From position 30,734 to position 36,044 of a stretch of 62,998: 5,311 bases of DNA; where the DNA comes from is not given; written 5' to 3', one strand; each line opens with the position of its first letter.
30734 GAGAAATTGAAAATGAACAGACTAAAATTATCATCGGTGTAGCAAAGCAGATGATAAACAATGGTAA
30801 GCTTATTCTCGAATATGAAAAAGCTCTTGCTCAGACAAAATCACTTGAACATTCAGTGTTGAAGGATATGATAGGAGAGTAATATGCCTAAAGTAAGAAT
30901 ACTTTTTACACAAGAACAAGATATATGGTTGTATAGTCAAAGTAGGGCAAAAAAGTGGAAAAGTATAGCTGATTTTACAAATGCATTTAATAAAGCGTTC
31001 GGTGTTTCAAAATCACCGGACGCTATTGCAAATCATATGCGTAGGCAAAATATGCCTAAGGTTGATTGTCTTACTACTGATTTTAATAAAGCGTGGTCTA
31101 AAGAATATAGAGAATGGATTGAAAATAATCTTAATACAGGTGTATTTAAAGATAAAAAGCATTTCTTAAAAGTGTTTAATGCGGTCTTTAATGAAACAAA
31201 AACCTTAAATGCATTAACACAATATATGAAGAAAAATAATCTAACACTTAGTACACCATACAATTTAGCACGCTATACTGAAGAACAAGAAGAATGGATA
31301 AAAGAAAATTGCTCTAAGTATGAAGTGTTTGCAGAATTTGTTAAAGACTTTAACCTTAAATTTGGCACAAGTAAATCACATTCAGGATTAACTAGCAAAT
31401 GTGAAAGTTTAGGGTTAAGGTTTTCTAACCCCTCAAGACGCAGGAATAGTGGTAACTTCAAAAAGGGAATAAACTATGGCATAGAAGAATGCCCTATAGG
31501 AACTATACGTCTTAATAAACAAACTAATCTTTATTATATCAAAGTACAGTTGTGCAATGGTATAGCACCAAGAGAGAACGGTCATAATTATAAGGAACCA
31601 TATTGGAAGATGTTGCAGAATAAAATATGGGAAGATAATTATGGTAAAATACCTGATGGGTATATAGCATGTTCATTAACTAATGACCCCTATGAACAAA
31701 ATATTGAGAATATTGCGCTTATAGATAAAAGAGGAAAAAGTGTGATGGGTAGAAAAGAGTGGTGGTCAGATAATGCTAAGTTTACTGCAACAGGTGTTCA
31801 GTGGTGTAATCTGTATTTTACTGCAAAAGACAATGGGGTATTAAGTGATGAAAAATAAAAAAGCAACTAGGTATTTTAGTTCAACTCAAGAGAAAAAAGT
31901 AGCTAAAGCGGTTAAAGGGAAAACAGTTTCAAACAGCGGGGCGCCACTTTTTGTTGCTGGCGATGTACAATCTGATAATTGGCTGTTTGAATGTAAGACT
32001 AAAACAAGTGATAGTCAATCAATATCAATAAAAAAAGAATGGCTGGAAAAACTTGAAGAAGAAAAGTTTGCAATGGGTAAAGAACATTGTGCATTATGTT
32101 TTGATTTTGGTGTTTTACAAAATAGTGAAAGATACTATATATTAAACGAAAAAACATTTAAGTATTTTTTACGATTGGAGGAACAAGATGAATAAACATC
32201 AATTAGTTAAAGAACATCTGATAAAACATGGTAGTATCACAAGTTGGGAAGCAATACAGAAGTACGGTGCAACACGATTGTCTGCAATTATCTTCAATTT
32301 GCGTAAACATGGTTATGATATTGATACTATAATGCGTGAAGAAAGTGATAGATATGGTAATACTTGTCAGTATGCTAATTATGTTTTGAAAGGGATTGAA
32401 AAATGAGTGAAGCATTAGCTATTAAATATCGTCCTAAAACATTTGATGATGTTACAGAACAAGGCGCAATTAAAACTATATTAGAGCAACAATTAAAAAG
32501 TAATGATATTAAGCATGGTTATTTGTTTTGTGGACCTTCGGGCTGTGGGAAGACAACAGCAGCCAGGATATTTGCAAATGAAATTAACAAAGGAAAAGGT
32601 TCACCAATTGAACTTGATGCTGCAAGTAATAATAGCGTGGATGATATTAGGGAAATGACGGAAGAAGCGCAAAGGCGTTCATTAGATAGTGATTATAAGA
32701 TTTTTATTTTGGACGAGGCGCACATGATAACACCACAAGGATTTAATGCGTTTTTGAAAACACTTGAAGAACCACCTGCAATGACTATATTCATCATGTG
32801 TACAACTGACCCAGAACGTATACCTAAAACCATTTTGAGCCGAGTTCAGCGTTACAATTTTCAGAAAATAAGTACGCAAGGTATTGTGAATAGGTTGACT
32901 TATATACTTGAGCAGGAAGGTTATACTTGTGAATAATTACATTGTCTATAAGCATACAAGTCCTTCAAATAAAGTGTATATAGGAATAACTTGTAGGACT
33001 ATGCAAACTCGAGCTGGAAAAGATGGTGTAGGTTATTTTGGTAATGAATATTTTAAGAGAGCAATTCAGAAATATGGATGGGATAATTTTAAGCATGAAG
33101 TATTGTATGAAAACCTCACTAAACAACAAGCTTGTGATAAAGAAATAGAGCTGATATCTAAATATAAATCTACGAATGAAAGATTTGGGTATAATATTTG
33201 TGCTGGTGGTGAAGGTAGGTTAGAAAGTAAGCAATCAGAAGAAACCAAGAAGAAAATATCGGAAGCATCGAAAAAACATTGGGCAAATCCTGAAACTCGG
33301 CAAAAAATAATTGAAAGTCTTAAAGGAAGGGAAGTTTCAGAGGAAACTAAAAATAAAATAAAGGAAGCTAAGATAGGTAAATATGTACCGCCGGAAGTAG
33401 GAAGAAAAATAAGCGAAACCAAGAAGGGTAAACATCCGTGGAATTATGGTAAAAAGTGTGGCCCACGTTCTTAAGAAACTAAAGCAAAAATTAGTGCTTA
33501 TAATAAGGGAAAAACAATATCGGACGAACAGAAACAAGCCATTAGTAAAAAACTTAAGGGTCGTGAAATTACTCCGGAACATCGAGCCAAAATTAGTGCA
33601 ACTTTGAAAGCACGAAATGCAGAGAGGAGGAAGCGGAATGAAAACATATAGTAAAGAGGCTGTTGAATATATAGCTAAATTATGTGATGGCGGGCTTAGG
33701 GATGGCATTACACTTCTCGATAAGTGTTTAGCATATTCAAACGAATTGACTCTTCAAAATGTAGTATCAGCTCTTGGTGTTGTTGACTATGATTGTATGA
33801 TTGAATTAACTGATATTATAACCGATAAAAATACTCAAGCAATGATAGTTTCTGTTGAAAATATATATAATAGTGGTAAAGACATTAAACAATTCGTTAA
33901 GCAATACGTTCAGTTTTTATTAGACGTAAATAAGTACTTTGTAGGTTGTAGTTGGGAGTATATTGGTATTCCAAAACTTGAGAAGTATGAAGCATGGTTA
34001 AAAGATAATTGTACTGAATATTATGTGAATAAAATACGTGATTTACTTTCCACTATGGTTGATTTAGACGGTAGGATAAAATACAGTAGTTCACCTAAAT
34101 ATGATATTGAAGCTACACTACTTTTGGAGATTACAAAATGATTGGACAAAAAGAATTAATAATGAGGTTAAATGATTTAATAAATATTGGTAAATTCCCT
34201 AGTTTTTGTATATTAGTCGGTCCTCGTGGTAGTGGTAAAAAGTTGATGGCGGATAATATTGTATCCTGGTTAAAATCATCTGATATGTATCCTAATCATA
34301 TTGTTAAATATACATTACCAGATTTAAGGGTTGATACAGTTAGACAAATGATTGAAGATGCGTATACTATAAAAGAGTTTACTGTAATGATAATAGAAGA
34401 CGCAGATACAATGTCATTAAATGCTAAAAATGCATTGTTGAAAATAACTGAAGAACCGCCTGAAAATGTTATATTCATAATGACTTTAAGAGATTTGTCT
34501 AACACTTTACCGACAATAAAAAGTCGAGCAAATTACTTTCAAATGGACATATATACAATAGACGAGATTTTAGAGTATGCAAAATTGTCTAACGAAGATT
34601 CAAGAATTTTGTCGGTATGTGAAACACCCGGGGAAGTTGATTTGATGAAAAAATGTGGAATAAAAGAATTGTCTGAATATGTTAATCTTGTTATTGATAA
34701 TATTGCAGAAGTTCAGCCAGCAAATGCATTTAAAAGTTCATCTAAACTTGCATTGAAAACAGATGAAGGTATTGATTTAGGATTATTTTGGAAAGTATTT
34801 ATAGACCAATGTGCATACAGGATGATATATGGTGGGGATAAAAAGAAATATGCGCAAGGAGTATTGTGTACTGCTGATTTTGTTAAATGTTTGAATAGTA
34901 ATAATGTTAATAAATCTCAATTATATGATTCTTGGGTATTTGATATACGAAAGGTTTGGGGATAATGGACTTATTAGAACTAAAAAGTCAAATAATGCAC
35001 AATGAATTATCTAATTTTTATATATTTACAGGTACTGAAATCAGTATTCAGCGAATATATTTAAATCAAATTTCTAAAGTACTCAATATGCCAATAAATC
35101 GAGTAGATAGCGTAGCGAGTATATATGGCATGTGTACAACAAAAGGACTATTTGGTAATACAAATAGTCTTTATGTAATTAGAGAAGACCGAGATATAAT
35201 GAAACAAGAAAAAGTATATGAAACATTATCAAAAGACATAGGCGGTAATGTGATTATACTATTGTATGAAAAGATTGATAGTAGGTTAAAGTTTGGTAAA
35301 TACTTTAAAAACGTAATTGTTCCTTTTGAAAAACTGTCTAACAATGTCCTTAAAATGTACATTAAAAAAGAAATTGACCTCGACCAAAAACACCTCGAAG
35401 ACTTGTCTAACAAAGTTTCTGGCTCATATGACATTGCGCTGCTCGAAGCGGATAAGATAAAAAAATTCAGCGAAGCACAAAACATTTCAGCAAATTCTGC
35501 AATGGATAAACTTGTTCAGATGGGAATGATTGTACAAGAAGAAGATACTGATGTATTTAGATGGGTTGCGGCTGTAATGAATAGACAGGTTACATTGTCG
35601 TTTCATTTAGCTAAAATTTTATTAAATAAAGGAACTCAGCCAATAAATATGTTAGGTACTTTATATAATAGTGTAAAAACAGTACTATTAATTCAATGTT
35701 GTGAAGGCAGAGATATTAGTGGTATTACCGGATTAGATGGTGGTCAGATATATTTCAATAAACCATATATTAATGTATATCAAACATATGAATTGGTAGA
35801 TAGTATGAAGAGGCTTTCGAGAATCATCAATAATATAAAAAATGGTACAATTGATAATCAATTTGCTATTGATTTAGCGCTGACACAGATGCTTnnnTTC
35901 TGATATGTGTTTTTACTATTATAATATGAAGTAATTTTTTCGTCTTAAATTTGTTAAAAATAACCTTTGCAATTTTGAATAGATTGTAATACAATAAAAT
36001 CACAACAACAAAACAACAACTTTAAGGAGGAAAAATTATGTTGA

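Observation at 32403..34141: Clamp-loader large subunit cleanly split into two separately translated genes by a free-standing GIY-YIG endonuclease gene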

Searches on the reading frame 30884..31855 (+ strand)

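Call 41: search_protein_families(library=pfam, proteins=[window:30884-31855:+], max_evalue=0.001)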
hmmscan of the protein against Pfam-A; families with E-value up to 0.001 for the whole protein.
window:30884-31855:+ (324 aa): 0 families

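Call 42: search_protein_families(library=phrogs, proteins=[window:30884-31855:+], max_evalue=0.001)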
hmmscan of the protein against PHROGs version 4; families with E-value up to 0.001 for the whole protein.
window:30884-31855:+ (324 aa): 1 family
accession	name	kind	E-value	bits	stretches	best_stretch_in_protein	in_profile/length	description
phrog_1891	-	DNA, RNA and nucleotide metabolism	2.2e-20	74.2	1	127-310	48-233/255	HNH endonuclease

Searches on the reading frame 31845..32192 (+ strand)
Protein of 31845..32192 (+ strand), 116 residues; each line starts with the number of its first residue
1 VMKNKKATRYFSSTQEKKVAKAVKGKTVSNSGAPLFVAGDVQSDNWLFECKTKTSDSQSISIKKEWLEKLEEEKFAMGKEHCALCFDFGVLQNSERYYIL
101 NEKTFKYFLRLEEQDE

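Call 41: search_protein_families(library=pfam, proteins=[window:31845-32192:+], max_evalue=0.001)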
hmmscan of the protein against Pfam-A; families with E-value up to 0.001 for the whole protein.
window:31845-32192:+ (116 aa): 0 families

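Call 42: search_protein_families(library=phrogs, proteins=[window:31845-32192:+], max_evalue=0.001)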
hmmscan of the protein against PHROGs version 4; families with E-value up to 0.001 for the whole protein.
window:31845-32192:+ (116 aa): 1 family
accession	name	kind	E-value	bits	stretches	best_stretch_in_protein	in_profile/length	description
phrog_2002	-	DNA, RNA and nucleotide metabolism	9.6e-23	81.5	1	3-109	10-114/130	Holliday junction resolvase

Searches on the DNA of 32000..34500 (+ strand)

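Call 3: search_dna_similar(query=window:32403-34141:+, collection=phages, mode=near, max_rows=30)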
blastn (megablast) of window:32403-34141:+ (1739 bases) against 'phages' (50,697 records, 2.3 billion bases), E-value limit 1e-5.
No match.

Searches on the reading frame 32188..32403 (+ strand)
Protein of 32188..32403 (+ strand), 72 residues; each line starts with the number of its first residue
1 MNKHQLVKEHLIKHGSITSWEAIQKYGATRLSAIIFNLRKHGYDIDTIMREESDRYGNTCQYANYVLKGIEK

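Call 41: search_protein_families(library=pfam, proteins=[window:32188-32403:+], max_evalue=0.001)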
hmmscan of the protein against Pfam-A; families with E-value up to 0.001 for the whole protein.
window:32188-32403:+ (72 aa): 2 families
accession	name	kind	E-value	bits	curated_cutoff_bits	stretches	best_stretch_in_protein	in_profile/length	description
PF14090.12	HTH_39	-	8.9e-18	64.4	21.3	1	6-67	5-67/70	Winged helix-turn-helix domain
PF22324.2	HTH_91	-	2.6e-06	27.5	27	1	10-68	14-68/77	Winged helix domain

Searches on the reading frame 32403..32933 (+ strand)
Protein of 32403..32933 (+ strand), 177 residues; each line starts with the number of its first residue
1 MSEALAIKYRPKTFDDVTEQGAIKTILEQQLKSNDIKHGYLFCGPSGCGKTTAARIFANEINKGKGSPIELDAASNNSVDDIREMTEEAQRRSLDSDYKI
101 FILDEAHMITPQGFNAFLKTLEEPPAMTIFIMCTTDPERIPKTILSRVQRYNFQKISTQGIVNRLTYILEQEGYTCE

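Call 5: search_protein_families(library=pfam, proteins=[window:32403-32933:+], max_evalue=0.01)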
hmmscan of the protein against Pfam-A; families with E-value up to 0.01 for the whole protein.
window:32403-32933:+ (177 aa): 22 families
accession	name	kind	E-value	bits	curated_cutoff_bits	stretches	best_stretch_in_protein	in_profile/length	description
PF13177.12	DNA_pol3_delta2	-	6.3e-31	108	27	2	76-156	80-160/161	DNA polymerase III, delta subunit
PF00004.35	AAA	-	4.5e-16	59.9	21.2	1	41-151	2-126/131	ATPase family associated with various cellular activities (AAA)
PF03215.21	Rad17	-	7.8e-08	32.9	23.8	1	8-108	12-119/186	Rad17 P-loop domain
PF13401.12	AAA_22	-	5.1e-07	30.5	27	1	41-85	9-53/130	AAA domain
PF01443.25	Viral_helicase1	-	1.1e-05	25.8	21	1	46-176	7-134/228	Viral superfamily 1 RNA helicase core domain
PF05496.18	RuvB_N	-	1.2e-05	25.6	27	1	10-115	2-102/159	Holliday junction DNA helicase RuvB P-loop domain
PF00270.35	DEAD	-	2.3e-05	24.6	26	0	93-124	114-145/167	DEAD/DEAH box helicase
PF13604.12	AAA_30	-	6.5e-05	23.2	27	1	42-126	23-117/191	AAA domain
PF13173.12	AAA_14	-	8.9e-05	22.9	27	1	41-123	6-86/129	AAA domain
PF13207.12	AAA_17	-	0.00011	22.9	27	0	57-150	30-125/136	AAA domain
PF07728.20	AAA_5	-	0.00046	20.6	22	1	41-123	3-92/139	AAA domain (dynein-related subfamily)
PF13245.12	AAA_19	-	0.00049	20.7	25.1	0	41-88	15-63/134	AAA domain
PF12775.13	AAA_7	-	0.00055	20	25.8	1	36-89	32-85/181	P-loop containing dynein motor region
PF00005.33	ABC_tran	-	0.0007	20.6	25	1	41-77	15-50/137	ABC transporter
PF00910.28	RNA_helicase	-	0.0013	19.7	21.5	1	41-77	2-38/105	RNA helicase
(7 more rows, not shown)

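Call 42: search_protein_families(library=phrogs, proteins=[window:32403-32933:+], max_evalue=0.001)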
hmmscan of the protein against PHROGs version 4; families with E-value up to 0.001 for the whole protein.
window:32403-32933:+ (177 aa): 9 families
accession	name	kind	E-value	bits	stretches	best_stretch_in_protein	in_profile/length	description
phrog_5846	-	DNA, RNA and nucleotide metabolism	6.9e-70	237.2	1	2-173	3-170/380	clamp loader of DNA polymerase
phrog_168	-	DNA, RNA and nucleotide metabolism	1.3e-28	101.6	1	4-173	10-181/314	clamp loader of DNA polymerase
phrog_11838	-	DNA, RNA and nucleotide metabolism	2.1e-20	74.3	1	6-177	8-180/420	clamp loader of DNA polymerase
phrog_22983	-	unknown function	9.2e-10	39.5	1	78-162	19-105/324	-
phrog_3757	-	unknown function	1.7e-05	25.4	1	35-62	124-151/367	-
phrog_5156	-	unknown function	6.7e-05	22.1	1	33-115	407-480/824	-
phrog_296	-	integration and excision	0.00019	21.2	1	41-62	322-343/626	DNA transposition protein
phrog_2071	-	other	0.00026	21.9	0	25-76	4-51/282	ATPase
phrog_10401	-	other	0.00028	20.7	1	37-62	460-485/667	ATPase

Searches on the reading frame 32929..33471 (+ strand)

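Call 5: search_protein_families(library=pfam, proteins=[window:32929-33471:+], max_evalue=0.01)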
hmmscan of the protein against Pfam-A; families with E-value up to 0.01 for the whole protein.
window:32929-33471:+ (181 aa): 2 families
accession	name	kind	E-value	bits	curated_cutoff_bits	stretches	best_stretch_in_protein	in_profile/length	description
PF07460.16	NUMOD3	-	2.2e-12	47.1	20.4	3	159-176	10-27/37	NUMOD3 motif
PF01541.30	GIY-YIG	-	0.0013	19.5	22.6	1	4-83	2-75/78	GIY-YIG catalytic domain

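Call 42: search_protein_families(library=phrogs, proteins=[window:32929-33471:+], max_evalue=0.001)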
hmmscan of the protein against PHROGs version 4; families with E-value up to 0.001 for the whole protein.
window:32929-33471:+ (181 aa): 4 families
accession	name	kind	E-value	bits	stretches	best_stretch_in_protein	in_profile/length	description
phrog_314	-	DNA, RNA and nucleotide metabolism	8.1e-33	115.2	1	1-130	176-315/574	homing endonuclease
phrog_7168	-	DNA, RNA and nucleotide metabolism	3e-16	60.7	1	5-140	3-144/284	homing endonuclease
phrog_19446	-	DNA, RNA and nucleotide metabolism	4.4e-13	50.3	1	6-170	4-166/254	homing endonuclease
phrog_5123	-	DNA, RNA and nucleotide metabolism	9.3e-08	33.1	1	7-104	5-104/152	homing endonuclease with GIY-YIG motif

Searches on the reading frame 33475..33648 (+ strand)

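Call 5: search_protein_families(library=pfam, proteins=[window:33475-33648:+], max_evalue=0.01)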
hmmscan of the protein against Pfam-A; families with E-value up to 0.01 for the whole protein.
window:33475-33648:+ (58 aa): 1 family
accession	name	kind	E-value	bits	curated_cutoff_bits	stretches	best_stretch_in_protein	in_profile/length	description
PF07460.16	NUMOD3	-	5.1e-06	26.7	20.4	0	1-14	7-27/37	NUMOD3 motif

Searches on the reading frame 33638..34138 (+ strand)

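Call 5: search_protein_families(library=pfam, proteins=[window:33638-34138:+], max_evalue=0.01)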
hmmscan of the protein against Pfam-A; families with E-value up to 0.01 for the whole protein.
window:33638-34138:+ (167 aa): 2 families
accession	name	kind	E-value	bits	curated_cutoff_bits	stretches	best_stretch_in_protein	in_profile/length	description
PF12169.13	DNA_pol3_gamma3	-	7e-06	26.3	24.4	1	38-94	2-58/143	DNA polymerase III subunits gamma and tau domain III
PF22608.2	DNAX_ATPase_lid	-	3.8e-05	23.8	27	1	4-35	17-48/49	DNA polymerase III clamp loader subunit, ATPase lid domain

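Call 42: search_protein_families(library=phrogs, proteins=[window:33638-34138:+], max_evalue=0.001)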
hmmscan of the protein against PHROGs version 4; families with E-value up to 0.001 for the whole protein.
window:33638-34138:+ (167 aa): 1 family
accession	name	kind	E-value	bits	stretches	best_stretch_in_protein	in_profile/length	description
phrog_5846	-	DNA, RNA and nucleotide metabolism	7.8e-11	42.8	1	4-100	176-287/380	clamp loader of DNA polymerase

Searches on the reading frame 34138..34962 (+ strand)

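Call 5: search_protein_families(library=pfam, proteins=[window:34138-34962:+], max_evalue=0.01)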
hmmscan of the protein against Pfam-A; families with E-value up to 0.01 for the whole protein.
window:34138-34962:+ (275 aa): 3 families
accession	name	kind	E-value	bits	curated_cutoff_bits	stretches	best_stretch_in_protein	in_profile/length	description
PF13177.12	DNA_pol3_delta2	-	2e-20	73.8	27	1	64-136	82-157/161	DNA polymerase III, delta subunit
PF00004.35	AAA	-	1.2e-06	29.4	21.2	1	25-134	2-123/131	ATPase family associated with various cellular activities (AAA)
PF13401.12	AAA_22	-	0.00012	22.8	27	0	22-76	6-58/130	AAA domain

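Call 42: search_protein_families(library=phrogs, proteins=[window:34138-34962:+], max_evalue=0.001)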
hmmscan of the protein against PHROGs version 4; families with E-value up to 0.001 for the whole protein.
window:34138-34962:+ (275 aa): 3 families
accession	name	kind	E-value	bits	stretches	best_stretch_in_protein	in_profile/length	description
phrog_5846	-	DNA, RNA and nucleotide metabolism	2.8e-29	103.5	1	1-149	18-163/380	clamp loader of DNA polymerase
phrog_168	-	DNA, RNA and nucleotide metabolism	6e-12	46.9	1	2-143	24-162/314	clamp loader of DNA polymerase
phrog_22983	-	unknown function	1e-06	29.5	1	65-118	20-76/324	-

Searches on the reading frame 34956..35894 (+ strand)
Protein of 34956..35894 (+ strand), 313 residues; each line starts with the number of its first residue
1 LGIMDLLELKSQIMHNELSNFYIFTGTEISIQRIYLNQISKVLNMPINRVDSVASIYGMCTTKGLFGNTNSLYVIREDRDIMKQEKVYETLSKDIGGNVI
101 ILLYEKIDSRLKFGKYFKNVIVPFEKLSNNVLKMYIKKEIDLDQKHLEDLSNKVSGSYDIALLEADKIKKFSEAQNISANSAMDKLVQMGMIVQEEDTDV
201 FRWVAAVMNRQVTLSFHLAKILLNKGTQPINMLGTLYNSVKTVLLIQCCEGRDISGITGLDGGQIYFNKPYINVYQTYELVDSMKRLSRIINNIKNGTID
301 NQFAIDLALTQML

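Call 5: search_protein_families(library=pfam, proteins=[window:34956-35894:+], max_evalue=0.01)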
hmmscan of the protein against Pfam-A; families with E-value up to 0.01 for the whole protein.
window:34956-35894:+ (313 aa): 1 family
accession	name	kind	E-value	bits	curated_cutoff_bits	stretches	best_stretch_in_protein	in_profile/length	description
PF21694.2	DNA_pol3_delta_C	-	9.1e-07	29.3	27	1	198-311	2-120/121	DNA polymerase III delta subunit, C-terminal domain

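Call 42: search_protein_families(library=phrogs, proteins=[window:34956-35894:+], max_evalue=0.001)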
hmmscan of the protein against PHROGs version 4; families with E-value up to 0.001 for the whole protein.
window:34956-35894:+ (313 aa): 1 family
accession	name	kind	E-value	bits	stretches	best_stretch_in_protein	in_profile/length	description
phrog_20214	-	DNA, RNA and nucleotide metabolism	3.6e-42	145.8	1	4-311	1-298/303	clamp loader of DNA polymerase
